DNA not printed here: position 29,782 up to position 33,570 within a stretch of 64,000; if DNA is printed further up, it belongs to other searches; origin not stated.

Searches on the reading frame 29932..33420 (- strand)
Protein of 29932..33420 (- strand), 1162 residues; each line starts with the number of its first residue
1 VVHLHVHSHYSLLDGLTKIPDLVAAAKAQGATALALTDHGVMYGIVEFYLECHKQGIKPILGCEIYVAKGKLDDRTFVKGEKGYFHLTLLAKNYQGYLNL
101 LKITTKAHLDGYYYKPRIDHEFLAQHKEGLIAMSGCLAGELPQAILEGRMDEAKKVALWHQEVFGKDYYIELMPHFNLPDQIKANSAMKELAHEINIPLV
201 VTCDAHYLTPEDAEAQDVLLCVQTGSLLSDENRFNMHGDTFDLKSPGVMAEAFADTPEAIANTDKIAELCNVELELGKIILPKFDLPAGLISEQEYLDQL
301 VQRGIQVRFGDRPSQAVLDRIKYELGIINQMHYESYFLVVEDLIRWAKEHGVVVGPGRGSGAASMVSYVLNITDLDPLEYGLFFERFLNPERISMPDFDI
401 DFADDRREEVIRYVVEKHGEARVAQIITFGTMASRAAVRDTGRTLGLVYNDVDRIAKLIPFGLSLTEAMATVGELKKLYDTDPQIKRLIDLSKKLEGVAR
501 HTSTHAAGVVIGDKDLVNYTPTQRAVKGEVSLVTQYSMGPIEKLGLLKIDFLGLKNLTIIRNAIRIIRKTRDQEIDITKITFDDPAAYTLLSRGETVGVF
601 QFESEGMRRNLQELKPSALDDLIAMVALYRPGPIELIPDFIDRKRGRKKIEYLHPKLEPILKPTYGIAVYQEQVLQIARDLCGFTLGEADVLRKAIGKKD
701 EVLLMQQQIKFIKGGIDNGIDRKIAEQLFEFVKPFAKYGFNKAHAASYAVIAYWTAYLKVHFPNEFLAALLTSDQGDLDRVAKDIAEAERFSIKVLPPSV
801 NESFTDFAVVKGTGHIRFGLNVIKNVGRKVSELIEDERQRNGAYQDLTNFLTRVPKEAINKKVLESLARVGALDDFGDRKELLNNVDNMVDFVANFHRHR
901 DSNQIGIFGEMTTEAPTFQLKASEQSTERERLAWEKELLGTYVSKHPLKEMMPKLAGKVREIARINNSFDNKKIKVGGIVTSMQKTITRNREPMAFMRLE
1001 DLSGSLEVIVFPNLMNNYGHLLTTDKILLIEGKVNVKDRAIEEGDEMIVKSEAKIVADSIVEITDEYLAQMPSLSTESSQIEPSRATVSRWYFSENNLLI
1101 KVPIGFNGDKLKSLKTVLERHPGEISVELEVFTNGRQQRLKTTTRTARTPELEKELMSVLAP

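Call 69: search_protein_families(library=ncbifam, proteins=[window:29932-33420:-], max_evalue=1e-10)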
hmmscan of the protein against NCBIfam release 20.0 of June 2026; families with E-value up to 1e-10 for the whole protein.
window:29932-33420:- (1162 aa): 13 families
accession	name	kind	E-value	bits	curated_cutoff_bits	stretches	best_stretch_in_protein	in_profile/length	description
NF005298.0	PRK06826.1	equivalog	0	1363.9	1260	1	2-1160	6-1143/1151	DNA polymerase III subunit alpha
NF004226.0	PRK05673.1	equivalog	0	1328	1002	1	2-1156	7-1134/1146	DNA polymerase III subunit alpha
TIGR00594.1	polc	superfamily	0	1267.8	434.35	1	2-1011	2-1022/1022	DNA polymerase III subunit alpha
NF005617.0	PRK07374.1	equivalog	0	1040.8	1653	1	2-1041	4-1070/1170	DNA polymerase III subunit alpha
NF005377.0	PRK06920.1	equivalog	1.5e-291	970.1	1806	1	2-1040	4-1012/1108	DNA polymerase III subunit alpha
NF005516.0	PRK07135.1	equivalog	4.2e-224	746.8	1084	2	258-1026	194-952/974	DNA polymerase III DnaE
NF007079.0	PRK09532.1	equivalog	1.1e-218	728.6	1525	1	2-741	4-777/876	DNA polymerase III subunit alpha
NF004225.0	PRK05672.1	subfamily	6.6e-205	683.3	939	1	3-1041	8-1022/1047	error-prone DNA polymerase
NF005582.0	PRK07279.1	equivalog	2.5e-201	671.4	1279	1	2-1040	3-953/1033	DNA polymerase III subunit alpha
NF004550.0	PRK05898.1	equivalog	1.4e-198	662.3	1182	2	258-907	193-841/971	DNA polymerase III subunit alpha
NF005616.0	PRK07373.1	equivalog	1.1e-65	222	646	1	736-1040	34-349/449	DNA polymerase III subunit alpha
NF001688.0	PRK00448.1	equivalog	2.1e-61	207.8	873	2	84-379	614-914/1445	PolC-type DNA polymerase III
TIGR01405.1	polC_Gram_pos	equivalog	7.6e-53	179.6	1043.45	1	85-378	381-678/1211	DNA polymerase III subunit alpha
